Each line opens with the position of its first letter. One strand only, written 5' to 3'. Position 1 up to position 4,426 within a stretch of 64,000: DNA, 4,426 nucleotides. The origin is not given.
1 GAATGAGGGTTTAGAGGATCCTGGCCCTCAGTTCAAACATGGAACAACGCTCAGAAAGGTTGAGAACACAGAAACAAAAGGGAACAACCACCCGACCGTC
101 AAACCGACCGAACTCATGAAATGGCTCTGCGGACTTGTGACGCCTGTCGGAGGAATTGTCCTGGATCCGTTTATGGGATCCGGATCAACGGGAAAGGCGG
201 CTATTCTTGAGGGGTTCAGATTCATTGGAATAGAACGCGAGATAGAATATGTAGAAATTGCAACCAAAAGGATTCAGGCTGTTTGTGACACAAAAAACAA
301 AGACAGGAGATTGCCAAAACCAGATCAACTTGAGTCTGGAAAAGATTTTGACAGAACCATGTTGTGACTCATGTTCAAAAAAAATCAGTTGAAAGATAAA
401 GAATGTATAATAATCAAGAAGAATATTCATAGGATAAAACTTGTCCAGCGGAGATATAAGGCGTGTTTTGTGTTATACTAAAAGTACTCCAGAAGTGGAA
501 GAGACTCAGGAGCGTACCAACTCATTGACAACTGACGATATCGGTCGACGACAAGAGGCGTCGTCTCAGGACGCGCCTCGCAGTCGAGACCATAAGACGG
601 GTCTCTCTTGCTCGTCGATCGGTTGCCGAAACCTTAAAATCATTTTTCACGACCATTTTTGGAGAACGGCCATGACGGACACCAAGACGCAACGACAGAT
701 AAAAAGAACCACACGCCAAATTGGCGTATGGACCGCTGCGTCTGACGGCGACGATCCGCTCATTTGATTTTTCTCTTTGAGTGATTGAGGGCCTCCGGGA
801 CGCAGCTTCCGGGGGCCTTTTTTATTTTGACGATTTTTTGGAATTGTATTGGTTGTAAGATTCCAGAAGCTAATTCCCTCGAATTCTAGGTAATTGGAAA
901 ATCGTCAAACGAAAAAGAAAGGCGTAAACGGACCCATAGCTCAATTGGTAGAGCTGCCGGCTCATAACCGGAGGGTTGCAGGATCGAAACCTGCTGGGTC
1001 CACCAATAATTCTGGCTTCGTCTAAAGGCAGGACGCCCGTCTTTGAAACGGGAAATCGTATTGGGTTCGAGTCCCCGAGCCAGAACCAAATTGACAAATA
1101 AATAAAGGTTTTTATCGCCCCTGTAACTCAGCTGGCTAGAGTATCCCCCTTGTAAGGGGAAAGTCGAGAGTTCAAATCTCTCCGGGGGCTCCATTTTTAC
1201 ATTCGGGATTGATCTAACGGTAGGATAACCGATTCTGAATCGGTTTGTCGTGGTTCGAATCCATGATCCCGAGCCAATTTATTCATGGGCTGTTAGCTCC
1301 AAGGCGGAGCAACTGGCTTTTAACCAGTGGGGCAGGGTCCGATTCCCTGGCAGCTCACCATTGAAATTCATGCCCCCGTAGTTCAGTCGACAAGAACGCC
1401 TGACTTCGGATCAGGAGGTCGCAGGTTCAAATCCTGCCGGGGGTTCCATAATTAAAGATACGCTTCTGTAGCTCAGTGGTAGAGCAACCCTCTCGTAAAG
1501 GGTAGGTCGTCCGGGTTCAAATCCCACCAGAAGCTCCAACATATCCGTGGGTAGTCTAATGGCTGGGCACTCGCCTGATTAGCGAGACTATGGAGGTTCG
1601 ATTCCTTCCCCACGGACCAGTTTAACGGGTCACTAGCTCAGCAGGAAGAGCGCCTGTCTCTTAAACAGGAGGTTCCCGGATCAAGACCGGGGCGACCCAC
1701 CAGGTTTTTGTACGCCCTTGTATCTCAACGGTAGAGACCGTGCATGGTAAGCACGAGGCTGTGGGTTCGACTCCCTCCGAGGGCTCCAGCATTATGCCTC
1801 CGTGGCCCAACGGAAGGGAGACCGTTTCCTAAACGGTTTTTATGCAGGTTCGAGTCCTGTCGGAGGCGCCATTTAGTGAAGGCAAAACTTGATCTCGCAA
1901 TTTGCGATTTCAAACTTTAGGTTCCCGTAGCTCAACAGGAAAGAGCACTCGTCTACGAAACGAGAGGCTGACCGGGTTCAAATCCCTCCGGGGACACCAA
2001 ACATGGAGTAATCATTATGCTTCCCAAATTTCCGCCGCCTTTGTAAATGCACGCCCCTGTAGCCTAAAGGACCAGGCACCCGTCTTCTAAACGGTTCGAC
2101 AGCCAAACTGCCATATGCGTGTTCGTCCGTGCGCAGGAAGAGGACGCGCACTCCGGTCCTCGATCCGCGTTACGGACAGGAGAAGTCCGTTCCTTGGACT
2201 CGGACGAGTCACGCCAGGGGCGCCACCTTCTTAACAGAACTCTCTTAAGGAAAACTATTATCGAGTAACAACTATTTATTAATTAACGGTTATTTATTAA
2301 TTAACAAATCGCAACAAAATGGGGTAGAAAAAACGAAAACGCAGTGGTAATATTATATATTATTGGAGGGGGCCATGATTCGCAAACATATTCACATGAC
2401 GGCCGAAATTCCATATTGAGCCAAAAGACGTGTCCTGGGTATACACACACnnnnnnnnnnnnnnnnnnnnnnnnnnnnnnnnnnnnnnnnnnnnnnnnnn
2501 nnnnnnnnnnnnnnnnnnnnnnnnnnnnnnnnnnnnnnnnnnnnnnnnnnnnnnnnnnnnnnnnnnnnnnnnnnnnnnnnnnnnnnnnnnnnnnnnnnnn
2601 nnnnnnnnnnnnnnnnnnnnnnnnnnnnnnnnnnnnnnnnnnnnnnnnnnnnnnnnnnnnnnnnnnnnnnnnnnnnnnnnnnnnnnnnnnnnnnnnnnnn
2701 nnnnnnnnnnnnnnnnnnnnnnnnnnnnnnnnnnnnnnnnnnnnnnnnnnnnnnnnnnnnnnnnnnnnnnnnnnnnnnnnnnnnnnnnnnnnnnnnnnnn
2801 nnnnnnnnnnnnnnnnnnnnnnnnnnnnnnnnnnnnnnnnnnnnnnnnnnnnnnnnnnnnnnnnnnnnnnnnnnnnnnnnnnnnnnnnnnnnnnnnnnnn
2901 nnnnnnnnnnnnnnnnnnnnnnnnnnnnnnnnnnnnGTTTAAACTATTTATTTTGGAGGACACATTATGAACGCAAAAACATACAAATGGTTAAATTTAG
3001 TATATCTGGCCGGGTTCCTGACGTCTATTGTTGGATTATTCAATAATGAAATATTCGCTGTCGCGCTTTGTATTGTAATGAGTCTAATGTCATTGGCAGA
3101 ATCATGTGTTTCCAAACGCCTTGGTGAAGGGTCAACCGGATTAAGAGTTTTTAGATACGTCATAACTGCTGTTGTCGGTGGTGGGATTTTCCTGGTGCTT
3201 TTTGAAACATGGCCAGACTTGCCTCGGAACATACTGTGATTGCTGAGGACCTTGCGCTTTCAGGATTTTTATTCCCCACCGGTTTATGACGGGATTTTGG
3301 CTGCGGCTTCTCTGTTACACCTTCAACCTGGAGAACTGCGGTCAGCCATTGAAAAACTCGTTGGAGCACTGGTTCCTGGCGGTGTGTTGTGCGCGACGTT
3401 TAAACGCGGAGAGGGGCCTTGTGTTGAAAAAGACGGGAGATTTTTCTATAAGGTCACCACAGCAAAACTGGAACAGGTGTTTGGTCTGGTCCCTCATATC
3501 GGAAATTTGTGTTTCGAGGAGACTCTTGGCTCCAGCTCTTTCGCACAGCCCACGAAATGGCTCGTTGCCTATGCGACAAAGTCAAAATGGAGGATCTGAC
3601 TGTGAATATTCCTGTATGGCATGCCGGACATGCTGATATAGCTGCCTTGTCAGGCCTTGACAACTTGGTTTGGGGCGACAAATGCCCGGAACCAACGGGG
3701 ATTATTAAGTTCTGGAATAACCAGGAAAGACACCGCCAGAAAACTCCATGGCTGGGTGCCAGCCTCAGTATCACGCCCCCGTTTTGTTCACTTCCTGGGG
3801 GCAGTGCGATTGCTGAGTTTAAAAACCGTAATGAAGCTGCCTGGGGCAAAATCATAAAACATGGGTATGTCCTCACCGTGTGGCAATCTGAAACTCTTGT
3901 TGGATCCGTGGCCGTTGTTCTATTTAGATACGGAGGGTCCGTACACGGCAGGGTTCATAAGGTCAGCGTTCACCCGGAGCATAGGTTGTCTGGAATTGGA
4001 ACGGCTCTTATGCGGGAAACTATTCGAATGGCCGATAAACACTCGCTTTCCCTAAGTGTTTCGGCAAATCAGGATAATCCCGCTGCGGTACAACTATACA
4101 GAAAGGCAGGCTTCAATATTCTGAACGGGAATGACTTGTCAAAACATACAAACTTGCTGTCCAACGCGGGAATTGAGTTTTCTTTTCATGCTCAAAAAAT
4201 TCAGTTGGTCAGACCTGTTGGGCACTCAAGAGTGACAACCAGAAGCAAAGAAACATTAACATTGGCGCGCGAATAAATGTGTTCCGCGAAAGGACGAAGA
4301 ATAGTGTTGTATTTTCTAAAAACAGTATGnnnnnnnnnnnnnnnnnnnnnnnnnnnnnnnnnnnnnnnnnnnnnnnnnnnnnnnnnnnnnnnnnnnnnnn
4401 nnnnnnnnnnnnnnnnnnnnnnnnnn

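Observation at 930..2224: tRNA array biased to Lys/Arg/Thr/Gln plus duplicate Arg-ACG and Lys-TTT tRNAs, co-occurring with two RNA ligases and a CCA-adding enzyme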

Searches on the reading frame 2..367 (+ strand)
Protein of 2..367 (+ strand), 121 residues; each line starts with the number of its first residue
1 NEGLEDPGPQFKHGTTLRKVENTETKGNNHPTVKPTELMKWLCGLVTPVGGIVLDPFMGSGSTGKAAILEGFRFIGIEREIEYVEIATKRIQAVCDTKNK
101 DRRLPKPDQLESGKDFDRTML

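Call 26: search_protein_families(library=pfam, max_evalue=0.01, proteins=[window:2-367:+])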
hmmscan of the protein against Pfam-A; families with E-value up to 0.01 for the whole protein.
window:2-367:+ (121 aa): 1 family
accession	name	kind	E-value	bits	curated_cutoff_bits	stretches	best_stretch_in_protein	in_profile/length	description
PF01555.25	N6_N4_Mtase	-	4.9e-21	76.1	26.7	1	19-89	151-221/221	DNA methylase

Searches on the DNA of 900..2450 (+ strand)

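Call 10: search_dna_similar(query=window:900-2300:+, collection=plasmids, mode=distant)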
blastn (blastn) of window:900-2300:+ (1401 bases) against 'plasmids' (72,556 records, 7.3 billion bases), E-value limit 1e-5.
Records with a match: 57; places in all: 62; records where one place covers at least 80% of the query: 0.
Best place of each record, by identity: 80-90% 49; 60-80% 8.
By first word of the organism name: Sinorhizobium 17; Rhizobium 5; Ensifer 5; Rhodococcus 4; Corynebacterium 3; Arthrobacter 2; Paenibacillus 2; Bacillus 2; Listeria 2; Acetobacter 2; and 10 more.
By predicted mobility (MOB-suite, as given by PLSDB): non-mobilizable 29; conjugative 23; mobilizable 5.
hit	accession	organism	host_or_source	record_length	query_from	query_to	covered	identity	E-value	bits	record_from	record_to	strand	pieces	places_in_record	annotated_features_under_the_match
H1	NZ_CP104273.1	Arthrobacter sp. zg-Y1110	Marmot,single cell,intestinal contents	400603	473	625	11%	72.4%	3e-9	73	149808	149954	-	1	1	none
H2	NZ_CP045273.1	Priestia megaterium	pure culture,Paper surface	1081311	31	111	6%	83.1%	5e-12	81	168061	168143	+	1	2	none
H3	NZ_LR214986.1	Mycoplasmopsis cynos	Dog,lung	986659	31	110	6%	82.5%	2e-12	82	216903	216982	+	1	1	none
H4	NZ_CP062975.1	Pontibacillus sp. ALD_SL1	mangrove mud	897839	28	106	6%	82.5%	2e-11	79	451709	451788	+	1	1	none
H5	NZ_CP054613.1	Paenibacillus cellulosilyticus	cell culture,soil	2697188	558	639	6%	78.3%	1e-6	64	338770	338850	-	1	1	none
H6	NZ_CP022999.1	Rhizobium sp. 11515TR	Cell culture,agricultural soil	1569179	31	106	5%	83.1%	6e-11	78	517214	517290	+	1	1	none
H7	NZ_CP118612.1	Ensifer adhaerens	Pure isolate,Rhizosphere of Cyperus ...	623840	38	114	5%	81.0%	3e-8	69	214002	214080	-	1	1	none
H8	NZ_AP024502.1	Bacillus velezensis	-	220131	31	110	6%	77.8%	1e-6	63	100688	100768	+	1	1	none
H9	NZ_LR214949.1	Mesomycoplasma hyorhinis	Uninoculated HEP-2 tissue culture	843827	31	106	5%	80.5%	3e-8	69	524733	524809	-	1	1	none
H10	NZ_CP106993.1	Paenibacillus thiaminolyticus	mixed culture,sour bamboo shoots sample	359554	31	106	5%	80.5%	3e-8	69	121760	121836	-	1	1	none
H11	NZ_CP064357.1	Miltoncostaea oceani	pure culture,marine sediment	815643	467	544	6%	78.2%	5e-6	62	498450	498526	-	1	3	none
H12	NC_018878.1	Bacillus thuringiensis Bt407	-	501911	29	103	5%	81.3%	8e-10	73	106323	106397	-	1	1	none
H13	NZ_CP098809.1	Ensifer adhaerens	whole organism,soil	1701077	38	110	5%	82.2%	8e-10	74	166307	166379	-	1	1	none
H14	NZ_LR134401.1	Listeria monocytogenes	Homo sapiens,Vein blood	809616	31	104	5%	80.0%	4e-7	65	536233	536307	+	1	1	none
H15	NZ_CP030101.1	Listeria monocytogenes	Environment,water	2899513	31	104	5%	80.0%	4e-7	65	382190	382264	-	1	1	none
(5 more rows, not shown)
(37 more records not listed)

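Call 23: search_rna_families(source=window, start=1850, end=2450, threshold=evalue, max_evalue=10, show_alignments=3)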
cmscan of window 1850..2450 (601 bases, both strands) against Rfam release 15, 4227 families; matches with E-value up to 10: 4.
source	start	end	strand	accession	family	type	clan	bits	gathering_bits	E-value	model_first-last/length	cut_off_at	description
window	1921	1996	+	RF00005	tRNA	Gene; tRNA;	CL00001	52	29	2.6e-10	1-71/71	no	tRNA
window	2053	2135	+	RF00005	tRNA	Gene; tRNA;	CL00001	16.4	29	1.7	1-71/71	no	tRNA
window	1921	2007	+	RF00220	Rhino_CRE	Cis-reg;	-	14.8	45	7.1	1-86/86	no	Human rhinovirus internal cis-acting regulatory element (CRE)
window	1921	1995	+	RF01684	mascRNA-menRNA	Gene;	-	14.4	42.5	5.8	1-56/56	no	MALAT1-associated small cytoplasmic RNA/MEN beta RNA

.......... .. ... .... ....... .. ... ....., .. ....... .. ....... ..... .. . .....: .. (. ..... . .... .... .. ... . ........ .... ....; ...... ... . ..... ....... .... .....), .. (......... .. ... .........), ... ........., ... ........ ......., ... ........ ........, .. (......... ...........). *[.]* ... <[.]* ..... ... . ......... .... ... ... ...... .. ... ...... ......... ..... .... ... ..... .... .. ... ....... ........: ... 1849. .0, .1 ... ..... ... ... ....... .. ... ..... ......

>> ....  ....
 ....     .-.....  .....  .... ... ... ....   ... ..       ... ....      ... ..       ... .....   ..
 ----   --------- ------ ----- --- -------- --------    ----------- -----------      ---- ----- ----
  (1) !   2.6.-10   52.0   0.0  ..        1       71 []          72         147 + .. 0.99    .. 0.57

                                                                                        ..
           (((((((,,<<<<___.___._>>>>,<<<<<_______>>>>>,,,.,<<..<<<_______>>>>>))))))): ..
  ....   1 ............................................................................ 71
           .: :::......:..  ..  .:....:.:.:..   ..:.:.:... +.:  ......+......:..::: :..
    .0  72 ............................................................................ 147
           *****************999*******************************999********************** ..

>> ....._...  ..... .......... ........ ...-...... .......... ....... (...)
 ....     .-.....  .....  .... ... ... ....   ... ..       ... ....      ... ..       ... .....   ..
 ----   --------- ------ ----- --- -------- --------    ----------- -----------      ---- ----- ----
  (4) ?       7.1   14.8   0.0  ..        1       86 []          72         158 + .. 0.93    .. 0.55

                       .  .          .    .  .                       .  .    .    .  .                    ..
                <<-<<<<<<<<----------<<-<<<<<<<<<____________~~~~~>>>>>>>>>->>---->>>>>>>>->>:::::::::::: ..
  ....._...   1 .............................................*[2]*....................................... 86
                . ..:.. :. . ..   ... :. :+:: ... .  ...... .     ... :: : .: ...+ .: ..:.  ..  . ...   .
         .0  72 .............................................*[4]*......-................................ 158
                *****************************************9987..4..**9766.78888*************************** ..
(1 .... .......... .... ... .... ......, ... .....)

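Call 63: search_rna_families(source=window, start=900, end=2050, threshold=gathering, show_alignments=10)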
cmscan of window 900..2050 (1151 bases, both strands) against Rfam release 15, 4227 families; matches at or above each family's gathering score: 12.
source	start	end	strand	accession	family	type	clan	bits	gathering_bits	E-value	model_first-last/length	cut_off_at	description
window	1372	1445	+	RF00005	tRNA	Gene; tRNA;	CL00001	68.9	29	1.1e-14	1-71/71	no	tRNA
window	1117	1190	+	RF00005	tRNA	Gene; tRNA;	CL00001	65.9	29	7.8e-14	1-71/71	no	tRNA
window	930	1002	+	RF00005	tRNA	Gene; tRNA;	CL00001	63.6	29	3.3e-13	1-71/71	no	tRNA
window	1462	1535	+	RF00005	tRNA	Gene; tRNA;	CL00001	60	29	3.2e-12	1-71/71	no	tRNA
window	1203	1273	+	RF00005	tRNA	Gene; tRNA;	CL00001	59.1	29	5.5e-12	1-71/71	no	tRNA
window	1714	1785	+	RF00005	tRNA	Gene; tRNA;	CL00001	57.6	29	1.4e-11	1-71/71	no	tRNA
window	1627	1699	+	RF00005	tRNA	Gene; tRNA;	CL00001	56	29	4.1e-11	1-71/71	no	tRNA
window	1921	1996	+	RF00005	tRNA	Gene; tRNA;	CL00001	52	29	5e-10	1-71/71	no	tRNA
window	1545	1616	+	RF00005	tRNA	Gene; tRNA;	CL00001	52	29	5.2e-10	1-71/71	no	tRNA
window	1796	1868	+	RF00005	tRNA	Gene; tRNA;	CL00001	51.7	29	6.3e-10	1-71/71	no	tRNA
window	1287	1357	+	RF00005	tRNA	Gene; tRNA;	CL00001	45.5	29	3.2e-08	1-71/71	no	tRNA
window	1011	1085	+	RF00005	tRNA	Gene; tRNA;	CL00001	44.7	29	5e-08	1-71/71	no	tRNA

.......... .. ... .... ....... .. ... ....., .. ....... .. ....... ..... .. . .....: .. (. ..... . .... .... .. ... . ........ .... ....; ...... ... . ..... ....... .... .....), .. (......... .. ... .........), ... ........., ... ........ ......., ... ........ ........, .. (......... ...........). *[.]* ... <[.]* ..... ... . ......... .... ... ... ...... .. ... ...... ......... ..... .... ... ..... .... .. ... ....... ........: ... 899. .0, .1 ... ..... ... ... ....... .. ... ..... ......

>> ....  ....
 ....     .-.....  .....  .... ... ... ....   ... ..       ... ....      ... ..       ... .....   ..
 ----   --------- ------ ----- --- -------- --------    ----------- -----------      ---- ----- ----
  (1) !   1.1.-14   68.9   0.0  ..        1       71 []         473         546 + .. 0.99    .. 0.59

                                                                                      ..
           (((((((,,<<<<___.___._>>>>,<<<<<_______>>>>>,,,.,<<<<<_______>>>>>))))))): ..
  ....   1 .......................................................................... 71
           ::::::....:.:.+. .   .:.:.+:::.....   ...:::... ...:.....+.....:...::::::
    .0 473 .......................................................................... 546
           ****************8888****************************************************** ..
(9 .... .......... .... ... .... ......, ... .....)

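Call 95: search_dna_similar(query=window:900-2300:+, collection=phages, mode=distant, max_rows=12)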
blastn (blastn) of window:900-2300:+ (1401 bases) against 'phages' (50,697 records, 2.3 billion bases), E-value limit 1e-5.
Records with a match: 486; places in all: 489; records where one place covers at least 80% of the query: 0.
Best place of each record, by identity: 90-95% 1; 80-90% 167; 60-80% 318.
By first word of the organism name: Escherichia 151; Salmonella 135; Enterococcus 36; Enterobacter 28; Pseudomonas 23; Bacillus 16; Klebsiella 11; Bacteriophage 9; Mycobacterium 8; Streptomyces 7; and 24 more.
By host as written in the record: Escherichia coli 47; - 47; Salmonella sp. 15; Salmonella enterica subsp. enterica serovar Typhimurium 13; Salmonella enterica subsp. enterica serovar Enteritidis 12; Salmonella enterica subsp. enterica serovar Enteritidis PT1 12; Escherichia coli K-12 MG1655 12; Enterococcus faecalis 11; and 163 more.
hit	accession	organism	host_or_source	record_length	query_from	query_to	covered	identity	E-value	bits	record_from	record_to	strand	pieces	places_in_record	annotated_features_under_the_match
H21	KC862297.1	Pseudomonas phage PAK_P1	Pseudomonas aeruginosa PAK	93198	467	586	9%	73.8%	4e-8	67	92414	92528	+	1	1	none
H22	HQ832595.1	Pseudomonas phage PaP1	Pseudomonas aeruginosa PA1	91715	467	586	9%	73.8%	4e-8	67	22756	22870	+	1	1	tRNA-Pro | tRNA-Gly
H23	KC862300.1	Pseudomonas phage PAK_P4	Pseudomonas aeruginosa PAK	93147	467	586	9%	73.8%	4e-8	67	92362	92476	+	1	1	tRNA-Pro | tRNA-Gly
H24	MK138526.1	Pseudomonas phage vB_PaeM_LCK69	Pseudomonas aeruginosa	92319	467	586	9%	73.8%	4e-8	67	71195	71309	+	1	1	tRNA-Pro | tRNA-Gly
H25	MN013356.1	Pseudomonas phage vB_PaM_EPA1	Pseudomonas aeruginosa PAO1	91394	467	586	9%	73.8%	4e-8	67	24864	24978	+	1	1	tRNA-Pro | tRNA-Gly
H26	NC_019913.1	Pseudomonas phage PaP1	Pseudomonas aeruginosa PA1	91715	467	586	9%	73.8%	4e-8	67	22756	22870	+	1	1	tRNA-Pro | tRNA-Gly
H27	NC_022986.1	Pseudomonas phage PAK_P4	Pseudomonas aeruginosa PAK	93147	467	586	9%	73.8%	4e-8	67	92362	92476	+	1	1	tRNA-Pro | tRNA-Gly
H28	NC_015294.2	Pseudomonas phage PAK_P1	Pseudomonas aeruginosa PAK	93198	467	586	9%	73.8%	4e-8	67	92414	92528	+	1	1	none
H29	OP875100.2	Pseudomonas phage SPA01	Pseudomonas aeruginosa PAO1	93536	467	586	9%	73.8%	4e-8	67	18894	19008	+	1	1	tRNA-Pro | tRNA-Gly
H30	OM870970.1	Pseudomonas phage vB_Paer_PsIn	Pseudomonas aeruginosa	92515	467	586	9%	73.8%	4e-8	67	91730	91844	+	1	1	tRNA-Pro | tRNA-Gly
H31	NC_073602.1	Pseudomonas phage SPA01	Pseudomonas aeruginosa PAO1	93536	467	586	9%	73.8%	4e-8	67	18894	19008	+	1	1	tRNA-Pro | tRNA-Gly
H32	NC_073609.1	Pseudomonas phage vB_PaM_EPA1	Pseudomonas aeruginosa PAO1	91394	467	586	9%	73.8%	4e-8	67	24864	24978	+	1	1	tRNA-Pro | tRNA-Gly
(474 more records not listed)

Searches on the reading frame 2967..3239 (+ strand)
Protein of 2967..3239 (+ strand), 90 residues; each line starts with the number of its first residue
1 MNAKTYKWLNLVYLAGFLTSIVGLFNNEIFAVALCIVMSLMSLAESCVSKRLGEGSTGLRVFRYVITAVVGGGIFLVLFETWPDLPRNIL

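Call 101: search_protein_families(library=pfam, max_evalue=1, proteins=[window:2967-3239:+])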
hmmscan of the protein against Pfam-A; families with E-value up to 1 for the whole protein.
window:2967-3239:+ (90 aa): 1 family
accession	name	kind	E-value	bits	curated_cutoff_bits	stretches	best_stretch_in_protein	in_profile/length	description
PF10034.15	Dpy19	-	0.088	11.4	27.2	1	2-76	237-311/653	Q-cell neuroblast polarisation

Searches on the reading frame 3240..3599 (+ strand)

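Call 101: search_protein_families(library=pfam, max_evalue=1, proteins=[window:3240-3599:+])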
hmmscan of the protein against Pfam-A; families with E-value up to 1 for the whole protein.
window:3240-3599:+ (119 aa): 1 family
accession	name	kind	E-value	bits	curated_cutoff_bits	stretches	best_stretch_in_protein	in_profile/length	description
PF08242.18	Methyltransf_12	-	0.043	15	30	1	13-50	63-98/98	Methyltransferase domain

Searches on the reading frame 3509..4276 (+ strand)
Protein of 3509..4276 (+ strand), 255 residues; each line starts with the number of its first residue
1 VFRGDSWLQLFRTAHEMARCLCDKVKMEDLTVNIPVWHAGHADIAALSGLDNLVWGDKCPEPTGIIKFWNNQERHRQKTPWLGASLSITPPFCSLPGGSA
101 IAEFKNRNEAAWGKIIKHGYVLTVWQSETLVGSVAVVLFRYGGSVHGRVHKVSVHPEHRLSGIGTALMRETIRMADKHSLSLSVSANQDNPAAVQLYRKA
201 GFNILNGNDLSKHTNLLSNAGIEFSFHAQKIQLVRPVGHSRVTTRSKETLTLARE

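Call 26: search_protein_families(library=pfam, max_evalue=0.01, proteins=[window:3509-4276:+])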
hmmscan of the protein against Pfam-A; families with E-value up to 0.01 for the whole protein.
window:3509-4276:+ (255 aa): 6 families
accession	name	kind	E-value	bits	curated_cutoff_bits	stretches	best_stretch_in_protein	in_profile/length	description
PF00583.31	Acetyltransf_1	-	1.7e-12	48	20.7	1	117-202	31-116/116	Acetyltransferase (GNAT) family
PF13508.13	Acetyltransf_7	-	1.5e-11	44.9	27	1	120-203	4-83/84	Acetyltransferase (GNAT) domain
PF13673.13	Acetyltransf_10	-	9.5e-10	39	23.6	1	101-205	10-110/128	Acetyltransferase (GNAT) domain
PF13527.13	Acetyltransf_9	-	2e-07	31.5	25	1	108-204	30-126/127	Acetyltransferase (GNAT) domain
PF08445.16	FR47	-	8e-05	23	22.1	1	147-204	22-79/86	FR47-like protein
PF13302.13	Acetyltransf_3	-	0.0059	17.7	25.4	0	112-203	45-138/138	Acetyltransferase (GNAT) domain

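Call 51: find_encoding_contigs(protein=window:3509-4276:+, flank=6000, max_places=10)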
Protein window:3509-4276:+ (255 aa): no gene with exactly this product is on record in the collection.

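Call 87: search_solved_structures(query=window:3602-4276:+, max_evalue=1)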
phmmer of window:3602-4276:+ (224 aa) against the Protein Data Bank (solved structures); distinct sequences matched with E-value up to 1: 50.
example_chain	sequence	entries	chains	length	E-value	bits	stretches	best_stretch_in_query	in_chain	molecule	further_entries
1yr0_A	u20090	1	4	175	0.00057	22.6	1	110-174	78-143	phosphinothricin acetyltransferase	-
2ge3_A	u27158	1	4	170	0.0022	20.7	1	121-171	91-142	probable acetyltransferase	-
4pv6_C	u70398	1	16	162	0.0024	20.6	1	98-173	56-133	N-terminal acetyltransferase complex subunit [ARD1]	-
5c82_A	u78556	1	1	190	0.0043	19.7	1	110-179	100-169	Nourseothricin acetyltransferase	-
3dr6_A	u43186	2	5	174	0.013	18.2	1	110-173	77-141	yncA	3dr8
5isv_A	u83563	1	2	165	0.014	18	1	118-173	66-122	Ribosomal-protein-alanine acetyltransferase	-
2bl1_A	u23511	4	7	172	0.017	17.7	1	108-174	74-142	PUTATIVE PHOSPHINOTHRICIN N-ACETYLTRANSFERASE PA4866 | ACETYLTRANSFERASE PA4866 FROM P. AERUGINOSA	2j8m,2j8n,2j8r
1yvo_A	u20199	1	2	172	0.018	17.7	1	109-174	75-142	conserved hypothetical protein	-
1wwz_A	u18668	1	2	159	0.021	17.5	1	107-174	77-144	hypothetical protein PH1933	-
2atr_A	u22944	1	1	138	0.021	17.5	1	99-178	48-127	acetyltransferase, GNAT family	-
9mto_A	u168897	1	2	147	0.024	17.3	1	86-170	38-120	[Ribosomal protein bS18]-alanine N-acetyltransferase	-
9mgt_A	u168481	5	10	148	0.024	17.3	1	112-176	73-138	Aminoglycoside N-acetyltransferase AAC(3)-XI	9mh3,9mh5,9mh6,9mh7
4qus_A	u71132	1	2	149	0.026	17.2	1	103-175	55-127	Acetyltransferase YpeA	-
2pdo_A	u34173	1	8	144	0.027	17.1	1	103-174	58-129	Acetyltransferase ypeA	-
6yzz_A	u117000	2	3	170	0.027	17.1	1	92-174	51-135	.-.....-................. 50 | Acyl-CoA N-acyltransferases (NAT) superfamily protein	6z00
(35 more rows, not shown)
